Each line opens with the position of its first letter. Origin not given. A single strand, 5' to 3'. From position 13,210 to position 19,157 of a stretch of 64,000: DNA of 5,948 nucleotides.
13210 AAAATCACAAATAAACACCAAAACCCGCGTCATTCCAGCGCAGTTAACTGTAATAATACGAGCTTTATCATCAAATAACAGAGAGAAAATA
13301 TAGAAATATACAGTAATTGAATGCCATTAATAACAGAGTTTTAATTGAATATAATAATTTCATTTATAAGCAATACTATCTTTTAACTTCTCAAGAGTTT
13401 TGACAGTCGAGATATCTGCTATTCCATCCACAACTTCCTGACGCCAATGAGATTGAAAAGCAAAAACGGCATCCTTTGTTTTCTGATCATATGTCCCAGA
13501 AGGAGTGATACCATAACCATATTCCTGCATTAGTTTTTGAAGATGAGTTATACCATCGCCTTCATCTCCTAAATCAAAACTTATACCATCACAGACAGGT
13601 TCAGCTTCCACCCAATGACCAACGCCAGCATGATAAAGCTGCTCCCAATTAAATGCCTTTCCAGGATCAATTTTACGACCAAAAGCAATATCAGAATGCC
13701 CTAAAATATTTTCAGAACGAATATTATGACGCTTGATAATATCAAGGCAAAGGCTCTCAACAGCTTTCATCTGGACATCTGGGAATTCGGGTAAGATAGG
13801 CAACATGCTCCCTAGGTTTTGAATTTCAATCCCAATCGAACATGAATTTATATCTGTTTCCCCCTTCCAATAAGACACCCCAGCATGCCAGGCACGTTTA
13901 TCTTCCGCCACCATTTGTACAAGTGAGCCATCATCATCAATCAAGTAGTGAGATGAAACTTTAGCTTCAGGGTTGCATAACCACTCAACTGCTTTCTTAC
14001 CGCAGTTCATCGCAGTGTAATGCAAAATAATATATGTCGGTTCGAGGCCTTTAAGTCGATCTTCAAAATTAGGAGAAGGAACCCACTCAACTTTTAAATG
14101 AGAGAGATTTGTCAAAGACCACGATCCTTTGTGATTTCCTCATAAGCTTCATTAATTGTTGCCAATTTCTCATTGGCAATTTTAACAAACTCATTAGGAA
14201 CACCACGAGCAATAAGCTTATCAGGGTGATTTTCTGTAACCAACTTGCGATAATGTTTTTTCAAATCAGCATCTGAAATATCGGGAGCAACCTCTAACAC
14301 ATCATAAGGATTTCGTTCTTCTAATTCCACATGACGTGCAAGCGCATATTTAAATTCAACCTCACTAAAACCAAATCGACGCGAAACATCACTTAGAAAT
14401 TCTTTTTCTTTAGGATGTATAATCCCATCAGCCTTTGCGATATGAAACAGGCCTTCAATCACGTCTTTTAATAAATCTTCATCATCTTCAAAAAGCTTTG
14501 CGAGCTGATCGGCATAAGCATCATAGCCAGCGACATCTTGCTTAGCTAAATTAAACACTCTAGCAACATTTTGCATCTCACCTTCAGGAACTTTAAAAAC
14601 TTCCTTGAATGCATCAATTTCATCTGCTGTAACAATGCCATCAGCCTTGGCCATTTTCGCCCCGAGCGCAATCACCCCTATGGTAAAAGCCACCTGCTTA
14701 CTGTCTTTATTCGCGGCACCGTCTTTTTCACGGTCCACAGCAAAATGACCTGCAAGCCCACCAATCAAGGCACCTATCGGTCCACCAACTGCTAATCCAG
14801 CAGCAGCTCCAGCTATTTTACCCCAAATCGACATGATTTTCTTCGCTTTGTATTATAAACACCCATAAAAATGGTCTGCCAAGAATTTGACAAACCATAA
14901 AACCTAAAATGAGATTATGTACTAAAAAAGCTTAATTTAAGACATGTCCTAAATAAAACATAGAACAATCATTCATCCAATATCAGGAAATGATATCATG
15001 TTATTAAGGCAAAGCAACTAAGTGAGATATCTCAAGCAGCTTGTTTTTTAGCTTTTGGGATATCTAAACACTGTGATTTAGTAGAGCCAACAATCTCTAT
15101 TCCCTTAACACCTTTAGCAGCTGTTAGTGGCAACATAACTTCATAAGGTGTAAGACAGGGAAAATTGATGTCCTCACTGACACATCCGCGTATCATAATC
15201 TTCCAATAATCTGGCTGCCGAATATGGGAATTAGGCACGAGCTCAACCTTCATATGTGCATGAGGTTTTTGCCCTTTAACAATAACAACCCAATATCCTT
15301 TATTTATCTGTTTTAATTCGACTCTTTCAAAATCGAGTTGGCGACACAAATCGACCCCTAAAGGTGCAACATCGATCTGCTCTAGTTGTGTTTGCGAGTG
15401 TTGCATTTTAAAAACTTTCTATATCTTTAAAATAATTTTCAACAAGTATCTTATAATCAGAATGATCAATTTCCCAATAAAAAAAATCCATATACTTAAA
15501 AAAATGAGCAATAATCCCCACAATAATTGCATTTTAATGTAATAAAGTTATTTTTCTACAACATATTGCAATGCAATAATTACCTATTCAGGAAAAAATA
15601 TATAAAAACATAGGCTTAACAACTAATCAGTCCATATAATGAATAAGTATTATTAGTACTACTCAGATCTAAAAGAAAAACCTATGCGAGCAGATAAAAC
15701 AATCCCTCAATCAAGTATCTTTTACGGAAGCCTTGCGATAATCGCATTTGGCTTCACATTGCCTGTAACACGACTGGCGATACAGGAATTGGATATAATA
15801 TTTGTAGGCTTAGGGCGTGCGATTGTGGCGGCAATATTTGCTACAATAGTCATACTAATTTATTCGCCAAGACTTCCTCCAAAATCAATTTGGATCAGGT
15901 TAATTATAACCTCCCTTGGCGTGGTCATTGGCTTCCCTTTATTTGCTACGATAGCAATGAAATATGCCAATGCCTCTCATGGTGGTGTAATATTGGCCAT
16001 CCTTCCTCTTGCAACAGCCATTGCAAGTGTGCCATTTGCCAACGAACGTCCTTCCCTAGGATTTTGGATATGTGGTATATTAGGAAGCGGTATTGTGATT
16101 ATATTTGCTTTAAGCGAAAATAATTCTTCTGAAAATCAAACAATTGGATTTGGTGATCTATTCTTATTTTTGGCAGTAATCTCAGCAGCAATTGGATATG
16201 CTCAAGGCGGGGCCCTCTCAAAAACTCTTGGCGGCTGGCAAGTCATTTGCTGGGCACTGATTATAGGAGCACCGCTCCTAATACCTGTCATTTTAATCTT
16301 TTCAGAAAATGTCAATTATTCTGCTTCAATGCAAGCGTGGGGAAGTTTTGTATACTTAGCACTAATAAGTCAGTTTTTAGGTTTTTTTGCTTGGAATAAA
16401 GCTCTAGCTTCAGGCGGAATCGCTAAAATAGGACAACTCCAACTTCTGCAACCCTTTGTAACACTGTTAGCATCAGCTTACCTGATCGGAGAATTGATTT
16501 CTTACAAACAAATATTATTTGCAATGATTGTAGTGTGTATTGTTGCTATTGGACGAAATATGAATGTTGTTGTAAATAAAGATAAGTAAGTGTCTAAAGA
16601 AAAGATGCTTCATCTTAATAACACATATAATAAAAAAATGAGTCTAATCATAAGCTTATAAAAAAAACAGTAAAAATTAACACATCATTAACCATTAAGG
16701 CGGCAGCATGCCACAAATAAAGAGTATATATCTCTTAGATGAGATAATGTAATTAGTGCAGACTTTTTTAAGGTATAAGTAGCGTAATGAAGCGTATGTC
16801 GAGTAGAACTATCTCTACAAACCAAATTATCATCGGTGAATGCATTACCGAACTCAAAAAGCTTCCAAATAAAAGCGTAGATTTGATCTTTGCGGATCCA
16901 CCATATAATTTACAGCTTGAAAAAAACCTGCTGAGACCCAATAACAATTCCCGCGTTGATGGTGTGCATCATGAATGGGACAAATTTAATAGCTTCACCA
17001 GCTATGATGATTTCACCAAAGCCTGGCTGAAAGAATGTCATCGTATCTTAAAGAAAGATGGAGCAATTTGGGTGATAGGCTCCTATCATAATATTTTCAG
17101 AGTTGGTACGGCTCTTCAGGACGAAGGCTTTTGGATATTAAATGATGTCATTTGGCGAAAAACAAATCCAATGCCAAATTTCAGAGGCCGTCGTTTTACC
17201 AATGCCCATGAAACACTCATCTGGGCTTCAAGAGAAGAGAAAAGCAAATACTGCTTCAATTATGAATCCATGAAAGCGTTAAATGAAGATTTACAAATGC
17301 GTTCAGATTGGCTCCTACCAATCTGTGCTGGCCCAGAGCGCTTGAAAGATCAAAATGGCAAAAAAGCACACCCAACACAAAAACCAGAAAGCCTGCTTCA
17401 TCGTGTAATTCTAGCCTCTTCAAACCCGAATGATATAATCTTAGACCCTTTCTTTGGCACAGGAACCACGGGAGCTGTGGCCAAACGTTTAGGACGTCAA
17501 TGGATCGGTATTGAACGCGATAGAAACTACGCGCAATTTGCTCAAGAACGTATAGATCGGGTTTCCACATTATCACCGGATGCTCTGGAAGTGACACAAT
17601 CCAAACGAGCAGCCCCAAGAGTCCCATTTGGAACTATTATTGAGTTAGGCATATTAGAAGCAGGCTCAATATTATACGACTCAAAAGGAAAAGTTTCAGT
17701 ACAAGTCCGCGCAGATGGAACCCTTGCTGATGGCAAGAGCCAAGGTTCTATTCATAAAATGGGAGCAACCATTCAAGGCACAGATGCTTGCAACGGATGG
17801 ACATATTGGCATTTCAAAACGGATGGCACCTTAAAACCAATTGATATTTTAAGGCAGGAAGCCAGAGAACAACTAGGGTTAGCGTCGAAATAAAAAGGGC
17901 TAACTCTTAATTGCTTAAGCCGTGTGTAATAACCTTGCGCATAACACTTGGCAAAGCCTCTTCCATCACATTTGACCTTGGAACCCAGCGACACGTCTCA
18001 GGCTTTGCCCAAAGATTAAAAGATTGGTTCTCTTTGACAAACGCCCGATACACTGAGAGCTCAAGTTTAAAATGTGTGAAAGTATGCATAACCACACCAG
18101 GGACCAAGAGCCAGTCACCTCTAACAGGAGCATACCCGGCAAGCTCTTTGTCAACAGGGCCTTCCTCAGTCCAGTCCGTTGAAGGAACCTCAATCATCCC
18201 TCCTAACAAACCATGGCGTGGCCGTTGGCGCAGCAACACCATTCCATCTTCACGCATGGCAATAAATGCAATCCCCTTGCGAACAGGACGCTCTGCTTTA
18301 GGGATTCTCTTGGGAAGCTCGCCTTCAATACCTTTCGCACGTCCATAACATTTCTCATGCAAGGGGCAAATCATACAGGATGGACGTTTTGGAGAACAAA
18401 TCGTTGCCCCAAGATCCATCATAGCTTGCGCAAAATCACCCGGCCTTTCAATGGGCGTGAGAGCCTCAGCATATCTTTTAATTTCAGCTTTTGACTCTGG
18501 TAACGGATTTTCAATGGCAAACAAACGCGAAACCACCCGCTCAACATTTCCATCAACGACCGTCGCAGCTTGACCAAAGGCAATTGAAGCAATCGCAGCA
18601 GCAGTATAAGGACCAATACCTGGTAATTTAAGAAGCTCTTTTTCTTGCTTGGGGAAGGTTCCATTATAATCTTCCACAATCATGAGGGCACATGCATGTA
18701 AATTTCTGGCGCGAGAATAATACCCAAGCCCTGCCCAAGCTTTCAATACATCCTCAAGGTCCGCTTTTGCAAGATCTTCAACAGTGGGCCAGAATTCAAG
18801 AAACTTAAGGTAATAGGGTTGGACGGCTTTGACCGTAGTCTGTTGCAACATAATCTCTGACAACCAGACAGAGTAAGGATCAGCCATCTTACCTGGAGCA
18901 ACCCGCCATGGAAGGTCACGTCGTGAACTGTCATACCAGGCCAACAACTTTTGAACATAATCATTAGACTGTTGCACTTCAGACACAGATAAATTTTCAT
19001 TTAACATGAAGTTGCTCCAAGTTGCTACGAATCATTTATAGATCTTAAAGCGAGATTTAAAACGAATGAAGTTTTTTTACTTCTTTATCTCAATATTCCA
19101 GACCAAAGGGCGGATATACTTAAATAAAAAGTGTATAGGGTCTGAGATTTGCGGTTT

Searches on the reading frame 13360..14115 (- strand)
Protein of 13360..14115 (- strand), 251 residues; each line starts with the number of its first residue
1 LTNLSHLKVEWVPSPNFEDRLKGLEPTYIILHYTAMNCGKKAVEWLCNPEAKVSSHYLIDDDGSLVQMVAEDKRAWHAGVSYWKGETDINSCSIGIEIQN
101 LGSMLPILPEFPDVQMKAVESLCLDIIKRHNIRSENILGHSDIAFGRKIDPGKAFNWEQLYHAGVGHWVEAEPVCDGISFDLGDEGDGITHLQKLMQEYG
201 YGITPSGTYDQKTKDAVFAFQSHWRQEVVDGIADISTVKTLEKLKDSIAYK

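Call 70: search_protein_families(library=pfam, proteins=[window:13360-14115:-], max_evalue=0.001)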
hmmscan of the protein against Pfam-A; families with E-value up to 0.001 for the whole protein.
window:13360-14115:- (251 aa): 2 families
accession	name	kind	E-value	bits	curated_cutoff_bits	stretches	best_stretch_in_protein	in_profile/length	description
PF01510.30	Amidase_2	-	3.2e-35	121.8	26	1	24-153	3-131/131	N-acetylmuramoyl-L-alanine amidase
PF01471.23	PG_binding_1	-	3.2e-10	40.5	23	1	186-241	2-57/57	Putative peptidoglycan binding domain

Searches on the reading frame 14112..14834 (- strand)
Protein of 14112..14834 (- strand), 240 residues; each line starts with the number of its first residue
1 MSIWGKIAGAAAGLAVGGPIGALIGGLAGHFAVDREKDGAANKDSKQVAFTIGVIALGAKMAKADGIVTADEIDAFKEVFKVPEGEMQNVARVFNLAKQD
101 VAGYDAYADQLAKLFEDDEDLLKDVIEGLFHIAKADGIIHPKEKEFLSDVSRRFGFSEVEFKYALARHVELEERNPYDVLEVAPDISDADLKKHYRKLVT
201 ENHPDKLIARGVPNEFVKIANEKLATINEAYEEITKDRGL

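Call 70: search_protein_families(library=pfam, proteins=[window:14112-14834:-], max_evalue=0.001)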
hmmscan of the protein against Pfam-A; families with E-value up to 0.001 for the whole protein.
window:14112-14834:- (240 aa): 3 families
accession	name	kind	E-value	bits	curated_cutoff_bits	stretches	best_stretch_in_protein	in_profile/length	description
PF05099.18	TerB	-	1.5e-26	93.4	24.4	1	52-163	2-115/118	Tellurite resistance protein TerB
PF00226.36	DnaJ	-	1.4e-10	41.6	27.8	1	175-235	1-54/63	DnaJ domain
PF04391.17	DUF533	-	0.0008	19.5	29.6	0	13-191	5-134/178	Protein of unknown function (DUF533)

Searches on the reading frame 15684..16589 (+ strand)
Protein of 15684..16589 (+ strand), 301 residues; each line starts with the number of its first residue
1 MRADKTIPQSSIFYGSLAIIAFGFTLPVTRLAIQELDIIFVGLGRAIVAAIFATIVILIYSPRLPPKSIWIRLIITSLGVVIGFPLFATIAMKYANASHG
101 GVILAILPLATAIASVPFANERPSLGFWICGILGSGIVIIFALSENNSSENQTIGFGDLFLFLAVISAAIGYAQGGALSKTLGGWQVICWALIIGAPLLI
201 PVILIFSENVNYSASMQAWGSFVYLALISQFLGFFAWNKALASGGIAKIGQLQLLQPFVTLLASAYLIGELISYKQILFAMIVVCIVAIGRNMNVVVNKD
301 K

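Call 70: search_protein_families(library=pfam, proteins=[window:15684-16589:+], max_evalue=0.001)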
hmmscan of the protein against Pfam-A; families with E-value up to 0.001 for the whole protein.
window:15684-16589:+ (301 aa): 1 family
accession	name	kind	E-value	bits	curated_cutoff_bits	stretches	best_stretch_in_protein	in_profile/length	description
PF00892.27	EamA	-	5.1e-30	104.9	28.2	2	156-288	2-131/135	EamA-like transporter family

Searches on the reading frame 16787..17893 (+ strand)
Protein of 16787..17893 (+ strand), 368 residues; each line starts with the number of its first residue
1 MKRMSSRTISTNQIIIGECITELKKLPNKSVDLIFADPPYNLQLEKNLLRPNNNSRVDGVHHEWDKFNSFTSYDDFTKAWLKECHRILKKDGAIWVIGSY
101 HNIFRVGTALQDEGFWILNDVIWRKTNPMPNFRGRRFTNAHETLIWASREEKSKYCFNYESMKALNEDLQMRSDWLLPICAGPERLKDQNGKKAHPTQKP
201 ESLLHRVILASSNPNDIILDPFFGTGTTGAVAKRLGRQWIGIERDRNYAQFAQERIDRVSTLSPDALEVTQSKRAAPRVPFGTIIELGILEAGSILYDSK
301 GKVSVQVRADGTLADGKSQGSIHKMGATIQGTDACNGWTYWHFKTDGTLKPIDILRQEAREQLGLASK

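Call 14: search_protein_families(library=ncbifam, proteins=[window:16787-17893:+], max_evalue=0.00001)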
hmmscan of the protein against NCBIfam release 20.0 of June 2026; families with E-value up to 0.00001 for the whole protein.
window:16787-17893:+ (368 aa): 3 families
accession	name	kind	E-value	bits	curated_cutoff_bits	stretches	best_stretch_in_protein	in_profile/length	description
NF050803.1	DnaMtaseCcrMCaul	equivalog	4.5e-186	617.8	830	1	11-358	3-349/350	adenine-specific DNA-methyltransferase CcrM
NF008572.0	PRK11524.1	equivalog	5.3e-45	153.8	292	2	193-274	193-274/294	adenine-specific DNA-methyltransferase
NF010253.0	PRK13699.1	subfamily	7.6e-22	78.1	244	2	190-260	139-209/226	DNA methyltransferase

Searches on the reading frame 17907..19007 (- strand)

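Call 14: search_protein_families(library=ncbifam, proteins=[window:17907-19007:-], max_evalue=0.00001)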
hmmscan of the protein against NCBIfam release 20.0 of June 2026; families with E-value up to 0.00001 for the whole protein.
window:17907-19007:- (366 aa): 6 families
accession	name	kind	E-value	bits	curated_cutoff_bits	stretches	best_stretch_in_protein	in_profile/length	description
TIGR01084.1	mutY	equivalog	1.8e-96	322.9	286.5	1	18-278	3-264/277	A/G-specific adenine glycosylase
NF008132.0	PRK10880.1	equivalog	7.8e-77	258.7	427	1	13-318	3-303/351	A/G-specific adenine glycosylase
NF010488.0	PRK13910.1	equivalog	3.3e-45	154.7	471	1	52-226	1-173/290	adenine-specific DNA glycosylase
TIGR01083.1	nth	equivalog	9.1e-25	87.4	211.7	1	42-211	25-192/192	endonuclease III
NF007978.0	PRK10702.1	equivalog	4.6e-08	32.9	405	1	42-220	27-203/211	endonuclease III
NF053634.1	MonDNAglycDR2438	equivalog_domain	1.9e-06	27.6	400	1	123-222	108-206/219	monofunctional DNA glycosylase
